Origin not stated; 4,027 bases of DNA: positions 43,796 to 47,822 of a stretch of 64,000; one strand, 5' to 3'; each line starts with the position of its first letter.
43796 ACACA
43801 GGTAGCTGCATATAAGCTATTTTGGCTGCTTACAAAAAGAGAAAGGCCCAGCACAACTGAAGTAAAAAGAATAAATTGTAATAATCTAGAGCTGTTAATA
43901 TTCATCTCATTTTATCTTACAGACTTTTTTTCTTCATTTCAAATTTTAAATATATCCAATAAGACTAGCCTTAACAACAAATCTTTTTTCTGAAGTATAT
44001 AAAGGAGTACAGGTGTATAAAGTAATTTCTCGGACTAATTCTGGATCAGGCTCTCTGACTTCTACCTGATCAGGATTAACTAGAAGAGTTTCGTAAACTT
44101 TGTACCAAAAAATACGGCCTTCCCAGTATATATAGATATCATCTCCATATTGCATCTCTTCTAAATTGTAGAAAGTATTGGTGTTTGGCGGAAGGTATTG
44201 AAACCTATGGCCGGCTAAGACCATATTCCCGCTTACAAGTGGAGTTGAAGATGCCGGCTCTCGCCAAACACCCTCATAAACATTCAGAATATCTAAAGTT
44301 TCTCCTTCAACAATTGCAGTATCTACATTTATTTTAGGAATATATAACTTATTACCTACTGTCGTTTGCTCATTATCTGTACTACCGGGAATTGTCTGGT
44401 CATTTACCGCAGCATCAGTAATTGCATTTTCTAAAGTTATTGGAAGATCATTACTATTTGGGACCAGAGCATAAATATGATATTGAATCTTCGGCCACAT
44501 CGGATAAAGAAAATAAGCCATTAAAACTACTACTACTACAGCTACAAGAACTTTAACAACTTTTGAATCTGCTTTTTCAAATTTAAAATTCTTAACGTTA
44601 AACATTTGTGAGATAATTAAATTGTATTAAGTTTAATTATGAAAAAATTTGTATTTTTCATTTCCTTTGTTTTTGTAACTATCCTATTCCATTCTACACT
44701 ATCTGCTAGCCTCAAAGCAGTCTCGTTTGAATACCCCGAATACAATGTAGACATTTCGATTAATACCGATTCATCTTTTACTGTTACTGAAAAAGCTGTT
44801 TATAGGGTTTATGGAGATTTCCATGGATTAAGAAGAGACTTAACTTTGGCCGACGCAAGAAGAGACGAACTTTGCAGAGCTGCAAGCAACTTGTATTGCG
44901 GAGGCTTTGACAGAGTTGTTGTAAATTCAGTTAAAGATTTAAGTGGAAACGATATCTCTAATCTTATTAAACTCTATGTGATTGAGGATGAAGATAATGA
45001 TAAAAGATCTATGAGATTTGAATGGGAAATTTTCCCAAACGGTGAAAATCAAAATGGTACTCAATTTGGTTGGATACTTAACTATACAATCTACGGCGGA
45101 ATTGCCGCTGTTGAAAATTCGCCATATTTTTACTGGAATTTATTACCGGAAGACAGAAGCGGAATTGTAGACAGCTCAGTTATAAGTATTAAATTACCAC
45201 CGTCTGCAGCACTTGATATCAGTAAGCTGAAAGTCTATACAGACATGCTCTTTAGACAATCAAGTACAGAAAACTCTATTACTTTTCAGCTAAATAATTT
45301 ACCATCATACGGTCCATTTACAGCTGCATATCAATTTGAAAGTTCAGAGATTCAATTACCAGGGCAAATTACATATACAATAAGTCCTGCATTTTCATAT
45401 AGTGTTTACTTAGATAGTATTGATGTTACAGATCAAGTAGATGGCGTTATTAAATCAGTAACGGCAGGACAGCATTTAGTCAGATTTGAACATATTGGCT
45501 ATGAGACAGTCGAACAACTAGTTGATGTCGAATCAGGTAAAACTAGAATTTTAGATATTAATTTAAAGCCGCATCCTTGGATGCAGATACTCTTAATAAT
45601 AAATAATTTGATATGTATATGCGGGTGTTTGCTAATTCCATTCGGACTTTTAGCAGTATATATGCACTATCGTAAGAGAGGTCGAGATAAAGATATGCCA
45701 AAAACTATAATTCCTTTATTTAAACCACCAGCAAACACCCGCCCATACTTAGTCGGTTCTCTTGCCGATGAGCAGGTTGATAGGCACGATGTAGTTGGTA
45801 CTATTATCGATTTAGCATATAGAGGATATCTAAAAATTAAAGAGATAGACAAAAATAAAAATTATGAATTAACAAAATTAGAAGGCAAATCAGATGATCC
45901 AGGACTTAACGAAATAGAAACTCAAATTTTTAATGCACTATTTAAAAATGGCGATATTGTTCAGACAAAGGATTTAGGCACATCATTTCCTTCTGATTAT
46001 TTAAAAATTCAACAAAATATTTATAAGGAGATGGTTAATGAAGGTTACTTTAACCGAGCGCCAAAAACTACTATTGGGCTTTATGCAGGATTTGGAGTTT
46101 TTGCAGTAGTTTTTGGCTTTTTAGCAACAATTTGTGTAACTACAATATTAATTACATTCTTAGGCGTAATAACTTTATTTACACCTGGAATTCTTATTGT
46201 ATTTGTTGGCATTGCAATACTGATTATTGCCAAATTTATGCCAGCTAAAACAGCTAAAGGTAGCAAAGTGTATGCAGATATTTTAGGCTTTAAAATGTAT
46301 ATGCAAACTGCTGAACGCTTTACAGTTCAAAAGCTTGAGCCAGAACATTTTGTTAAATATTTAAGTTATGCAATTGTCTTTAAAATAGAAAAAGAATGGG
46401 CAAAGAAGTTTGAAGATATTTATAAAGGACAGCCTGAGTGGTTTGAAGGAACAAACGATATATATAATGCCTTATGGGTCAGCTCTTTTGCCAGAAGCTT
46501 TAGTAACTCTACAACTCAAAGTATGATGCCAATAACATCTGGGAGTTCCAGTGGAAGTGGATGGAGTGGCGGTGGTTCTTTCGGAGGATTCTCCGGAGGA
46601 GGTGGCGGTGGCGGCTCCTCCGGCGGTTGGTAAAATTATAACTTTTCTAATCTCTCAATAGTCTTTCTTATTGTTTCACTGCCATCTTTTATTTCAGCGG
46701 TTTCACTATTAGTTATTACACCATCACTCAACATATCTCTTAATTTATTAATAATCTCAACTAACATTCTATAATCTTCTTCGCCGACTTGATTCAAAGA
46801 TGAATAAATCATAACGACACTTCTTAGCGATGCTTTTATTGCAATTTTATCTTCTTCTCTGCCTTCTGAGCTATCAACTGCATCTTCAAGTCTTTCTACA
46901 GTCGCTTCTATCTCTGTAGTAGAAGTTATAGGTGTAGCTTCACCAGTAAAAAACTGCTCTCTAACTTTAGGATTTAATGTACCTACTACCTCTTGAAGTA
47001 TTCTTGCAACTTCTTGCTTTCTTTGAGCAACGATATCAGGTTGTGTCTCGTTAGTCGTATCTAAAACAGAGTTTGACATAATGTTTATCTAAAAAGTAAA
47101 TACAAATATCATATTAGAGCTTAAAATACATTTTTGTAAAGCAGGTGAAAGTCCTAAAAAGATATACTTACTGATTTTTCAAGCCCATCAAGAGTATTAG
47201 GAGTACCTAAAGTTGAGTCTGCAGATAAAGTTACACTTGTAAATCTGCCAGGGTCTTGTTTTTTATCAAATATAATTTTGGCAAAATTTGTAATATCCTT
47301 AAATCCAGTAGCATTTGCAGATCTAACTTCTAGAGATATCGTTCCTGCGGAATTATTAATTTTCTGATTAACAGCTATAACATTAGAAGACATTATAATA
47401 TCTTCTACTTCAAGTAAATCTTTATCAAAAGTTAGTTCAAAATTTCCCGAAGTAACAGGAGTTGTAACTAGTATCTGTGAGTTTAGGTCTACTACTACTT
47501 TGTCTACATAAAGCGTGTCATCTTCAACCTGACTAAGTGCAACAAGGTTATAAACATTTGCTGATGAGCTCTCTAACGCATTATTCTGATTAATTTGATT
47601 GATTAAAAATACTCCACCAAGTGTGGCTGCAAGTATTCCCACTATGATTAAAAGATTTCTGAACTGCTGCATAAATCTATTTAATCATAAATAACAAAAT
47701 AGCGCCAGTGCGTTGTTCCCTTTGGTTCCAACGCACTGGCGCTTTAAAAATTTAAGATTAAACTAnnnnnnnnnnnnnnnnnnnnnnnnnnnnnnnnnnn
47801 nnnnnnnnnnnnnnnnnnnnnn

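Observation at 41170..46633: Sortase with an adjacent substrate carrying a non-canonical LSETG sorting signal, plus a DUF2207 protein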

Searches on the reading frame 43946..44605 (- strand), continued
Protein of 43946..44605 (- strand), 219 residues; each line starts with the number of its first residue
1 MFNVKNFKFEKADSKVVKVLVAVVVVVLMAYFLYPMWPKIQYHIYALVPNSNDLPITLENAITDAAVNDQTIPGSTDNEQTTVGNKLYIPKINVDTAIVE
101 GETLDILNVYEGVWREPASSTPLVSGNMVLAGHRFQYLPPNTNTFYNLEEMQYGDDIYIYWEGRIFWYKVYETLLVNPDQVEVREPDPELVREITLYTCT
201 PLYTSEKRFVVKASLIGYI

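Call 28: find_related_loci(query=A1, collection=genome_contigs, flank=10000)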
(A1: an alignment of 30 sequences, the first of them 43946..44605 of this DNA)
Query A1 (219 aa) in genome_contigs; peptide patterns used: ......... (x = any residue, [..] = any of these).
69 stretches matched a pattern; 36 encode a relative of the query (tblastn E <= 1e-3); 36 distinct loci.
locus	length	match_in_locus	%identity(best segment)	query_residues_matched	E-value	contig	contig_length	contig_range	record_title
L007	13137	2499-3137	68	1-218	2e-95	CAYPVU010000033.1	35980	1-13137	MAG TPA_asm: uncultured Candidatus Saccharibacteria bacterium isolate binchicken_co23_219 genome assembly, contig: k141_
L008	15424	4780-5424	62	1-218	2e-89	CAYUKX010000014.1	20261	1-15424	MAG TPA_asm: uncultured Candidatus Saccharibacteria bacterium isolate SRP107338_co1_190 genome assembly, contig: NODE_25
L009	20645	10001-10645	63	1-218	4e-87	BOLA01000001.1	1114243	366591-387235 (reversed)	Patescibacteria group bacterium BroJett037 DNA, sequence1, whole genome shotgun sequence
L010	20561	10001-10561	49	22-216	2e-58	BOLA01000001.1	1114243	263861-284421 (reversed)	Patescibacteria group bacterium BroJett037 DNA, sequence1, whole genome shotgun sequence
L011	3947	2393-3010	47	3-216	4e-55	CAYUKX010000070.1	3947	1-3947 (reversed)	MAG TPA_asm: uncultured Candidatus Saccharibacteria bacterium isolate SRP107338_co1_190 genome assembly, contig: NODE_35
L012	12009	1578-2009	53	74-216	9e-47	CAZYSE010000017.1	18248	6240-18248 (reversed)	MAG TPA_asm: uncultured Candidatus Saccharibacteria bacterium isolate SRP286056_co1_293 genome assembly, contig: NODE_36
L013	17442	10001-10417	55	83-216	8e-43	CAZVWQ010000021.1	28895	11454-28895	MAG TPA_asm: uncultured Candidatus Saccharibacteria bacterium isolate SRP141376_co3_356 genome assembly, contig: NODE_42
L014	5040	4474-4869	50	85-216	4e-42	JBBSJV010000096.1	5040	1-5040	MAG: Patescibacteria group bacterium isolate LS4_metabat2.099 LS4_metabat2.099_K_2051229_L_5040_cov_9.0000, whole genome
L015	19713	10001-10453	46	68-217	6e-42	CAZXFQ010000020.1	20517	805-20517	MAG TPA_asm: uncultured Candidatus Saccharibacteria bacterium isolate SRP128246_co1_381 genome assembly, contig: NODE_53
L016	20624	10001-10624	39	8-216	6e-41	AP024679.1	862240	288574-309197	MAG: Candidatus Dojkabacteria bacterium KatS3mg085 DNA, complete genome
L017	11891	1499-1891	53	79-213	8e-40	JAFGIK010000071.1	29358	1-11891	MAG: Candidatus Dojkabacteria bacterium isolate Zod_Metabat.200 k87_8484289, whole genome shotgun sequence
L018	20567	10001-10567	40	3-216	6e-39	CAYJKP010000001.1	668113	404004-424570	MAG TPA_asm: uncultured Gammaproteobacteria bacterium isolate ERP124720_co1_115 genome assembly, contig: NODE_11_length_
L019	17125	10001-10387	52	84-216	1e-38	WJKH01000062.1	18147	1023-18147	MAG: Candidatus Dojkabacteria bacterium isolate Bin_334 k141_3135636, whole genome shotgun sequence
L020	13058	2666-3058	49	85-216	4e-40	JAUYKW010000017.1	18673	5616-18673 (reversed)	MAG: bacterium isolate C24_metabat.bin.218 C24_k141_666917, whole genome shotgun sequence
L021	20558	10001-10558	39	3-213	2e-38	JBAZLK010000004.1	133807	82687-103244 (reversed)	MAG: Patescibacteria group bacterium isolate SO_2017_LW4_167 scaffold_410_c1_LW137-91_2017, whole genome shotgun sequenc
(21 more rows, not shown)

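Call 31: find_related_loci(query=A1, collection=metagenome_contigs, flank=10000)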
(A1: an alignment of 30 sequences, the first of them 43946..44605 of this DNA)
Query A1 (219 aa) in metagenome_contigs; peptide patterns used: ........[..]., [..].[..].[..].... (x = any residue, [..] = any of these).
524 stretches matched a pattern; 319 encode a relative of the query (tblastn E <= 1e-3); the best 80 are kept; 80 distinct loci.
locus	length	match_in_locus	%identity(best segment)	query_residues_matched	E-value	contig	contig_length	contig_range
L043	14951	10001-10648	61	1-218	3e-88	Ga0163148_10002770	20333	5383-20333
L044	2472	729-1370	49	2-218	6e-66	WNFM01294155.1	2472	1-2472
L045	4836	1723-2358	43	3-216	6e-55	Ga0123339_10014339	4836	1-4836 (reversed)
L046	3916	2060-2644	43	12-217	5e-52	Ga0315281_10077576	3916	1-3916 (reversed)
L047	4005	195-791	42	6-216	1e-50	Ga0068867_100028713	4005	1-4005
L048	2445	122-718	42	6-216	1e-48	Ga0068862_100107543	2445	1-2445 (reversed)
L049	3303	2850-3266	58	83-216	3e-46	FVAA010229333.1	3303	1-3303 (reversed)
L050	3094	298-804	50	54-217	1e-44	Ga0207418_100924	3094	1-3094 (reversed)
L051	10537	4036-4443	51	77-214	1e-43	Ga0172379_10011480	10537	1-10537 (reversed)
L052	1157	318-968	38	12-216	3e-42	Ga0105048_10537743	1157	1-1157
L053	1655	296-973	37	1-216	5e-40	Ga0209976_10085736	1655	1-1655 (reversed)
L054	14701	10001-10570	38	18-215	8e-39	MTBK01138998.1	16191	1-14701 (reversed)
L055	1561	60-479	46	77-216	1e-39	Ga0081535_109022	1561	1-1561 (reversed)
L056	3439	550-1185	38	3-217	8e-39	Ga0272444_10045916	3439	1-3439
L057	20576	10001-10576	38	14-217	2e-38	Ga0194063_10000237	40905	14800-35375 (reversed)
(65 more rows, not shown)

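Call 41: predict_structure(alignment_id=A1)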
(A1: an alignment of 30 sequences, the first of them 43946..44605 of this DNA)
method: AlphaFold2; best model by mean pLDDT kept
length: 219 residues; sequences in the alignment: 30
mean_pLDDT: 86.3   pTM: 0.82
mean pLDDT of the five models: 86.3, 86.1, 85.4, 84.7, 84.4
residues with pLDDT >= 90: 111; 70-90: 76; 50-70: 31; < 50: 1
segments of 3 or more residues with pLDDT < 50: none
pLDDT, mean of each block of 10 residues (from residue 1): 64 84 96 87 83 70 86 71 82 93 90 94 97 78 85 96 94 92 92 91 76 96
secondary structure, 60 per line:
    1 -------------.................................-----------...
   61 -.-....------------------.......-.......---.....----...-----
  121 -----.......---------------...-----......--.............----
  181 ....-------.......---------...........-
elements in order: H14-46 H64-67 E86-89 E94-100 H104-108 E113-115 E126-132 E156-161 E164-176 H181-184 E192-198 E208-218

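Call 44: search_protein_families(library=ncbifam, alignment_id=A1, max_evalue=0.00001)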
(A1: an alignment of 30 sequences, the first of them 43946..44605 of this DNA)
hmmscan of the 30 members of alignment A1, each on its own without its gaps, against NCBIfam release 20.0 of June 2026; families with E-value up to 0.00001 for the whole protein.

A. member 1, window:43946-44605:- (219 aa): 5 families
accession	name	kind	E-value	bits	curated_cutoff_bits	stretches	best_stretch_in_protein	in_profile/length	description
NF033747.1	class_E_sortase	subfamily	1.1e-20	74.4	160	1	20-215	7-205/211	class E sortase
TIGR01076.1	sortase_fam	subfamily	4.5e-18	65.4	39.35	1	87-214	3-126/136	sortase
NF033745.1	class_C_sortase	subfamily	7.2e-17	61.9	160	1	75-213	85-218/220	class C sortase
NF058671.1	sortase_SrtD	exception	6.7e-16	58.5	140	1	20-214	4-186/187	class D sortase, LPxTATN-specific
NF033746.1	class_D_sortase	subfamily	2.1e-14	53.5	165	1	83-215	9-133/135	class D sortase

B. families by the number of members that match (of 30 scanned): 7 families
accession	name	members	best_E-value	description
TIGR01076.1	sortase_fam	30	1e-24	sortase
NF033745.1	class_C_sortase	30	1.1e-24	class C sortase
NF058671.1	sortase_SrtD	30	1.2e-21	class D sortase, LPxTATN-specific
NF033747.1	class_E_sortase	30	2.9e-21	class E sortase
NF033746.1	class_D_sortase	30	7.4e-20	class D sortase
TIGR03784.1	marine_sortase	16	2.6e-13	class GN sortase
NF033748.1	class_F_sortase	4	2.6e-10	class F sortase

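Call 46: fold_search(model_id=the predicted structure, library=pdb)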
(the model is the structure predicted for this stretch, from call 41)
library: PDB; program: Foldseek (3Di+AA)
matches with E <= 10: 525; with E <= 0.001: 134
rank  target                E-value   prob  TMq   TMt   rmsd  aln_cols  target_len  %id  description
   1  4d70_A                3.4e-12  1.00  0.51  0.69   2.5       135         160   32  Structural, biophysical and biochemical analyses of a Clostridium perfringens Sortase D5 transpeptidase (released 2015-07-15)
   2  6bwe_B                7.7e-12  1.00  0.54  0.63   3.5       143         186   27  Sortase A from Corynebacterium diphtheriae, lid mutant (released 2017-12-27)
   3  2xwg_D                1.6e-11  1.00  0.54  0.63  12.4       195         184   21  Crystal structure of sortase C-1 from Actinomyces oris (formerly Actinomyces naeslundii) (released 2011-02-23)
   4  2xwg_C                2.5e-11  1.00  0.54  0.66  12.7       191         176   21  Crystal structure of sortase C-1 from Actinomyces oris (formerly Actinomyces naeslundii) (released 2011-02-23)
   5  9m5i_A                3.3e-11  1.00  0.50  0.64   4.5       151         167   28  Crystal Structure of the double mutant (P94A and Y128F) of Sortase E from Thermobifida fusca (released 2026-03-11)
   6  5k9a                  3.3e-11  1.00  0.54  0.55   7.6       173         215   24  Sortase A from Corynebacterium diphtheriae (released 2016-06-15)
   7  9m4u_A                3.3e-11  1.00  0.50  0.63   5.2       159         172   26  Crystal Structure of Sortase E mutant P94A from Thermobifida fusca (released 2026-03-04)
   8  2xwg_B                3.8e-11  1.00  0.54  0.63  14.6       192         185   22  Crystal structure of sortase C-1 from Actinomyces oris (formerly Actinomyces naeslundii) (released 2011-02-23)
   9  9m2g_A                4.0e-11  1.00  0.50  0.64   5.2       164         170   27  Crystal Structure of the double mutant (Y128F and C222A) of Sortase E from Thermobifida fusca (released 2026-03-04)
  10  9m5j_A                4.5e-11  1.00  0.50  0.65   4.4       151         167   27  Crystal Structure of the double mutant (P94A and Y128A) of Sortase E from Thermobifida fusca (released 2026-03-11)
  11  9j0t_A                5.0e-11  1.00  0.50  0.62   4.5       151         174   27  Crystal Structure of Sortase E mutant - C222A from Thermobifida fusca (released 2025-08-06)
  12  9iv0_A                5.3e-11  1.00  0.50  0.63   5.0       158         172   26  Crystal Structure of Sortase E mutant Y128F from Thermobifida fusca (released 2025-07-23)
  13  2xwg_A                5.7e-11  1.00  0.54  0.65  14.0       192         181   22  Crystal structure of sortase C-1 from Actinomyces oris (formerly Actinomyces naeslundii) (released 2011-02-23)
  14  3tbe_D                6.0e-11  1.00  0.53  0.60   8.4       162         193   28  The crystal structure of the complex of Streptococcus agalactiae sortase C1 and MTSET (released 2011-10-26)
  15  4g1j_A                8.6e-11  1.00  0.54  0.58   2.0       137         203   30  Sortase C1 of GBS Pilus Island 1 (released 2012-12-05)
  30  5cuw                  2.3e-10  1.00  0.54  0.72   2.9       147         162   28  Crystal structure of Sortase E1 from Streptomyces coelicolor with tripeptide in the active site (released 2016-08-17)
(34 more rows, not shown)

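Call 77: search_protein_representatives(protein=window:43946-44605:-)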
Query: 219 residues. Proteins with E-value up to 0.001 (for the whole library): 5945; up to 1e-10: 905; up to 1e-30: 59. The best 150 are listed.
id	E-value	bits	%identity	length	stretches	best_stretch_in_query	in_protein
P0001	2.2e-143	491.7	100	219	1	1-219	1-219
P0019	1.2e-50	188.5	46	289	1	21-216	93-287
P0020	1.3e-49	185.2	46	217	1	17-215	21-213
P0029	4.8e-46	173.5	53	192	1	72-214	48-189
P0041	1.5e-43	165.3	44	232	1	16-216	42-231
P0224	2.4e-43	164.6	43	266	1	3-216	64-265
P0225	7.0e-42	159.9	44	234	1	19-214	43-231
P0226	1.5e-41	158.8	40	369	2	82-219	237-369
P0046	3.1e-41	157.7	47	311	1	32-216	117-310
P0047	1.6e-40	155.4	44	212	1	7-216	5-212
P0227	2.0e-40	155.1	43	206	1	9-215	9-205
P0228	3.4e-40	154.3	44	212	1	21-215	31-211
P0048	4.3e-40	154.0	47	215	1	23-215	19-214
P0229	5.7e-40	153.6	51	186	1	77-214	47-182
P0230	7.9e-40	153.1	51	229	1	53-216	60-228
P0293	2.9e-28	115.3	48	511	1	84-213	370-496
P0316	4.0e-27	111.6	38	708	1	14-216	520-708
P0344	2.5e-26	109.0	44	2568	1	84-216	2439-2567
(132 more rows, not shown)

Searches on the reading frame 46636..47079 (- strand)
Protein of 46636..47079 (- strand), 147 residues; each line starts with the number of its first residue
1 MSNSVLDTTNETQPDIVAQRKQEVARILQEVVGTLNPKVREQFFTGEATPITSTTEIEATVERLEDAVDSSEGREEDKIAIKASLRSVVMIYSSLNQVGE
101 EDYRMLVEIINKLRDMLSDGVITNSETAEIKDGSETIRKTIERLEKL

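Call 3: search_protein_families(library=pfam, proteins=[window:46636-47079:-], max_evalue=0.01)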
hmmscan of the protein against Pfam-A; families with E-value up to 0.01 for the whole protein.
window:46636-47079:- (147 aa): 0 families

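Call 4: search_protein_families(library=ncbifam, proteins=[window:46636-47079:-], max_evalue=0.01)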
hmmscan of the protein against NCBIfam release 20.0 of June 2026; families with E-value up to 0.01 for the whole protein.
window:46636-47079:- (147 aa): 0 families

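Call 70: search_protein_families(library=pfam, proteins=[window:46636-47079:-], max_evalue=1)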
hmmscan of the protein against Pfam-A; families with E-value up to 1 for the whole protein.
window:46636-47079:- (147 aa): 4 families
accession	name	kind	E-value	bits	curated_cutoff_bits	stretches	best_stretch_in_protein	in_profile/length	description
PF05524.18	PEP-utilisers_N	-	0.025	15.2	24.4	1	50-135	26-93/121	PEP-utilising enzyme, N-terminal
PF18514.6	MDY2_C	-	0.11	12.8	25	0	127-146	14-32/38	Ubiquitin-like protein MDY2, C-terminal domain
PF15112.11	DUF4559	-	0.21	11.5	27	1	25-133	174-287/305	Domain of unknown function (DUF4559)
PF10046.14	BLOC1_2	-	0.81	10.5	33.4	0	92-146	25-79/96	Biogenesis of lysosome-related organelles complex-1 subunit 2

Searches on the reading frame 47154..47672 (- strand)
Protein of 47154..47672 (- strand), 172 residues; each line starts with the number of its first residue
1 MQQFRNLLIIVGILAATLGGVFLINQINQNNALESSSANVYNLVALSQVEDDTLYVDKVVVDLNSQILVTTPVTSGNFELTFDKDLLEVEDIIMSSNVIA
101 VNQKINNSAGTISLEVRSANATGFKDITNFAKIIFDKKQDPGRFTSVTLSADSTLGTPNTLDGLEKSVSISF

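Call 3: search_protein_families(library=pfam, proteins=[window:47154-47672:-], max_evalue=0.01)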
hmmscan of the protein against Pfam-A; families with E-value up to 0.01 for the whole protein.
window:47154-47672:- (172 aa): 1 family
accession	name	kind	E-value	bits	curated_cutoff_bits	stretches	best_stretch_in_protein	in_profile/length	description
PF00963.24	Cohesin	-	0.0044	17.7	24.1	1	70-160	27-125/139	Cohesin domain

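Call 4: search_protein_families(library=ncbifam, proteins=[window:47154-47672:-], max_evalue=0.01)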
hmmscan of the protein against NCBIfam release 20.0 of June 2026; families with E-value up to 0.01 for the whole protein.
window:47154-47672:- (172 aa): 0 families

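Call 69: search_solved_structures(query=window:47154-47672:-, max_evalue=1)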
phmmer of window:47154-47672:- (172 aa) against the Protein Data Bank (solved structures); distinct sequences matched with E-value up to 1: 2.
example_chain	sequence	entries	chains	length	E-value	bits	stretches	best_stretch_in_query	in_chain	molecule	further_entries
2zau_A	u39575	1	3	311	0.16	15.1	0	56-124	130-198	Selenide, water dikinase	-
2yye_A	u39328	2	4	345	0.22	14.7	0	56-124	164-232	Selenide, water dikinase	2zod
